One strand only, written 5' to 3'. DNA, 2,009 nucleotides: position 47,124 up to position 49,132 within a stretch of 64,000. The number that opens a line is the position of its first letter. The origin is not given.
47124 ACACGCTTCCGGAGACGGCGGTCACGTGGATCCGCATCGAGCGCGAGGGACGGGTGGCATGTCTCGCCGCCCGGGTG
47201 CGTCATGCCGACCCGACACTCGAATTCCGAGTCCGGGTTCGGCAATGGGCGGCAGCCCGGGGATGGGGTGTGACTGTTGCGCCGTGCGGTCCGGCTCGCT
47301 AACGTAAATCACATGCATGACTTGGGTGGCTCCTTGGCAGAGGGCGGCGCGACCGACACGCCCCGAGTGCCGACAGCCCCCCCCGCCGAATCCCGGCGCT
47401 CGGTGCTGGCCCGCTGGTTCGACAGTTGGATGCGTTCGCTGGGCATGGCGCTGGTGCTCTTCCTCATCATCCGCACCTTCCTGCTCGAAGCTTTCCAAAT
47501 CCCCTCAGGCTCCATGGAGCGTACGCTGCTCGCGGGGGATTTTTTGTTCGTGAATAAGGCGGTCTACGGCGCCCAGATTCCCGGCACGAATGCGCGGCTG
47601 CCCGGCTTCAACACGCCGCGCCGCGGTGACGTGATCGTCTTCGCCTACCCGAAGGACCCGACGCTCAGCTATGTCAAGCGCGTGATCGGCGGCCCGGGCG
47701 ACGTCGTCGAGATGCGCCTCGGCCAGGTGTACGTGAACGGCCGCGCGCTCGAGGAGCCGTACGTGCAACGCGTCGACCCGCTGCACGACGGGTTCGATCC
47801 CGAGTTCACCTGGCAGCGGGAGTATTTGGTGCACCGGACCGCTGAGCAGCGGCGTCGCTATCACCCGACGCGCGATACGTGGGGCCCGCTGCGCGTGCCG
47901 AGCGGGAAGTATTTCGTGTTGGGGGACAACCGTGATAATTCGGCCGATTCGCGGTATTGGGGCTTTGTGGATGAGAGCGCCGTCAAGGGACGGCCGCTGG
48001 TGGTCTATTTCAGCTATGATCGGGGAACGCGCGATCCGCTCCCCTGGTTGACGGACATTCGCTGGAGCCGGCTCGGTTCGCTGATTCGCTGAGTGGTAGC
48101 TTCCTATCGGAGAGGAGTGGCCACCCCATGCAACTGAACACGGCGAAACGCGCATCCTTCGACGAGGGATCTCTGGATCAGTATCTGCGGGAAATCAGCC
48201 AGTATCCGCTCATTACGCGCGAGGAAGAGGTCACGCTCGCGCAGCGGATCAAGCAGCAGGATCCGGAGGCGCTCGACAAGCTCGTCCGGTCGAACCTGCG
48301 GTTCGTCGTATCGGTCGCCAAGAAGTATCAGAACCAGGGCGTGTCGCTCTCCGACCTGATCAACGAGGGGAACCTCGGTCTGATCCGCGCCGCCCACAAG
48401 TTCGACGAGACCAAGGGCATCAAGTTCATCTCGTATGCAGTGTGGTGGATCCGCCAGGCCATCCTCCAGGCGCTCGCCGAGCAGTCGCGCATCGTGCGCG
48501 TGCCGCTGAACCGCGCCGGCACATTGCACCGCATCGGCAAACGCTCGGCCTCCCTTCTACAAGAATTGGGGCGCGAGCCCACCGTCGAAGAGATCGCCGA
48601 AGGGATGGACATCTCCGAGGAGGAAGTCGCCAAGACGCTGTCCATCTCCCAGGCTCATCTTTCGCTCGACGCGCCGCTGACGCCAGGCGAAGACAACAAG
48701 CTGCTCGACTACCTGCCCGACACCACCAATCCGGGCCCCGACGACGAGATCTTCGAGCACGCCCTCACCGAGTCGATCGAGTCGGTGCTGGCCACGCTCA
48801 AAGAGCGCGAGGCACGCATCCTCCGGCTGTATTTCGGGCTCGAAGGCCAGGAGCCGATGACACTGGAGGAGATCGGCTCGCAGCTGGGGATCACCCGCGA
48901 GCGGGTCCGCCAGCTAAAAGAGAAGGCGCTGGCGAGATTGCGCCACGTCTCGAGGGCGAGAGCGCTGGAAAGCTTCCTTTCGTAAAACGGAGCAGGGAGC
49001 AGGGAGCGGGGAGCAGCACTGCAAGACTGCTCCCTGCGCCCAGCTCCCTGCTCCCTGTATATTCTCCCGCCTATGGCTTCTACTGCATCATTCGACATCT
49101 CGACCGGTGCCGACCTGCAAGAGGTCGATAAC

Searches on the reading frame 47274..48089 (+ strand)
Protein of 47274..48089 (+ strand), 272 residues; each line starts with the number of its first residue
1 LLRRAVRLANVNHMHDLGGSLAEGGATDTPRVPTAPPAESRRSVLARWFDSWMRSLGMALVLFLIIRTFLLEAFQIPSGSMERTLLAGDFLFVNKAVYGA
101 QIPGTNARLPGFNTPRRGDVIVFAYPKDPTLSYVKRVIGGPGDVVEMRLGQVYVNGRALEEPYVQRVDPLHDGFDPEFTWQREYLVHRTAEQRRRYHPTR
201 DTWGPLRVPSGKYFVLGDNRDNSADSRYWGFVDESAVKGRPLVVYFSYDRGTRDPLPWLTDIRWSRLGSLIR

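Call 60: search_protein_families(library=pfam, proteins=[window:47274-48089:+], max_evalue=0.001)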
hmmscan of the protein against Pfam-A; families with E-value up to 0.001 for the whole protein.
window:47274-48089:+ (272 aa): 1 family
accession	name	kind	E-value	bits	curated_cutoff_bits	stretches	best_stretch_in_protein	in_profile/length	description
PF10502.14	Peptidase_S26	-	9.2e-52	175.8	22.9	1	51-245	3-167/168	Signal peptidase, peptidase S26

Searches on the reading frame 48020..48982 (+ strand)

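Call 60: search_protein_families(library=pfam, proteins=[window:48020-48982:+], max_evalue=0.001)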
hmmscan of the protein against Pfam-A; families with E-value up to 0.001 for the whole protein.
window:48020-48982:+ (321 aa): 5 families
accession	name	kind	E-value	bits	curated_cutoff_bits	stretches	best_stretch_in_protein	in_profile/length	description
PF04539.22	Sigma70_r3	-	1.4e-20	73.6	25.3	1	169-242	3-76/78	Sigma-70 region 3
PF04542.20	Sigma70_r2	-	4.6e-20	71.6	24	1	88-157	1-70/71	Sigma-70 region 2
PF04545.22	Sigma70_r4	-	7.7e-20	70.6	24.1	1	256-309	1-50/50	Sigma-70, region 4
PF00140.25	Sigma70_r1_2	-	6.9e-13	48.8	22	1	51-82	2-33/34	Sigma-70 factor, region 1.2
PF12840.13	HTH_20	-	3e-05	24.3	27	0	177-207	7-39/51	Helix-turn-helix domain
